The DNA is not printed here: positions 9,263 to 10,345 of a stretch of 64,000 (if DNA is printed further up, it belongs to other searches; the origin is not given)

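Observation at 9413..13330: Stand-alone C-A-T-TE NRPS whose thioesterase uses Cys instead of Ser, embedded between ribosomal-protein and YidC clusters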

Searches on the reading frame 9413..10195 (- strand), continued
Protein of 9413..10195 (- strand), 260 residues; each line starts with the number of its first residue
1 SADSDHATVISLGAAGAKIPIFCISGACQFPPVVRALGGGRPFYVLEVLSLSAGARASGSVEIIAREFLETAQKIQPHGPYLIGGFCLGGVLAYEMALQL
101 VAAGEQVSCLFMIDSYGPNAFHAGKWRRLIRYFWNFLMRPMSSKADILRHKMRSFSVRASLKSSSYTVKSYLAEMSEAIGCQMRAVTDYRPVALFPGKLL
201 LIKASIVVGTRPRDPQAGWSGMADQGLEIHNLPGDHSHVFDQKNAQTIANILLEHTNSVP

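Call 69: fold_search(model_id=the predicted structure, library=pdb)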
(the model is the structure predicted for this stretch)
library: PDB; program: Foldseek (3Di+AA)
matches with E <= 10: 1549; with E <= 0.001: 854
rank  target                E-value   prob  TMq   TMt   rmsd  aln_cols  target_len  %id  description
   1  4zxh                  4.9e-16  1.00  0.72  0.16   6.4       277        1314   22  Crystal Structure of holo-AB3403 a four domain nonribosomal peptide synthetase from Acinetobacter Baumanii (released 2015-12-30)
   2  7crn_C                1.4e-14  1.00  0.71  0.71   5.2       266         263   22  The Functional Characterization and Crystal Structure of the Bifunctional Thioesterase Catalyzing Epimerization and Cy (released 2021-08-18)
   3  7crn_A                1.6e-14  1.00  0.69  0.68   5.3       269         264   22  The Functional Characterization and Crystal Structure of the Bifunctional Thioesterase Catalyzing Epimerization and Cy (released 2021-08-18)
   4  6ojd_D                2.1e-14  1.00  0.65  0.75   5.7       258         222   20  A high-resolution crystal structure of covalent complex of NocB thioesterase domain with fluorophosphonate nocardicin  (released 2019-09-11)
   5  5v41_B                4.4e-14  1.00  0.68  0.65   8.8       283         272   19  Crystal Structure of Mtb Pks13 Thioesterase domain in complex with inhibitor TAM5 (released 2017-07-05)
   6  6ojd_C                5.6e-14  1.00  0.63  0.73   6.0       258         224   20  A high-resolution crystal structure of covalent complex of NocB thioesterase domain with fluorophosphonate nocardicin  (released 2019-09-11)
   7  4z49_B                5.9e-14  1.00  0.69  0.64   8.1       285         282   18  Homo Sapiens Fatty Acid Synthetase, Thioesterase Domain at 1.7 Angstroms Resolution (released 2016-03-16)
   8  5v3x_B                6.7e-14  1.00  0.68  0.66   8.8       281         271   18  Crystal Structure of Mtb Pks13 Thioesterase domain in complex with inhibitor TAM1 (released 2017-07-05)
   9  7dxo_A                8.1e-14  1.00  0.71  0.70   5.2       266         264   22  The mutant of bifunctional thioesterase catalyzing epimerization and cyclization (released 2022-01-26)
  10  5v3y_B                9.7e-14  1.00  0.69  0.66   8.0       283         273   19  Crystal Structure of Mtb Pks13 Thioesterase domain in complex with inhibitor TAM16 (released 2017-07-05)
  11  5v40_B                9.7e-14  1.00  0.68  0.65   8.8       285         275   19  Crystal Structure of Mtb Pks13 Thioesterase domain in complex with inhibitor TAM6 (released 2017-07-05)
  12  6ojc                  1.3e-13  1.00  0.64  0.74   6.0       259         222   20  A high-resolution crystal structure of NocB thioesterase domain from Nocardicin cluster (released 2019-09-11)
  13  5v42_B                1.3e-13  1.00  0.69  0.66   8.5       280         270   19  Crystal Structure of Mtb Pks13 Thioesterase domain in complex with inhibitor TAM3 (released 2017-07-05)
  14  5v41_A                1.3e-13  1.00  0.67  0.65   8.5       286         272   20  Crystal Structure of Mtb Pks13 Thioesterase domain in complex with inhibitor TAM5 (released 2017-07-05)
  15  6ojd_A                1.4e-13  1.00  0.66  0.75   5.8       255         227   20  A high-resolution crystal structure of covalent complex of NocB thioesterase domain with fluorophosphonate nocardicin  (released 2019-09-11)
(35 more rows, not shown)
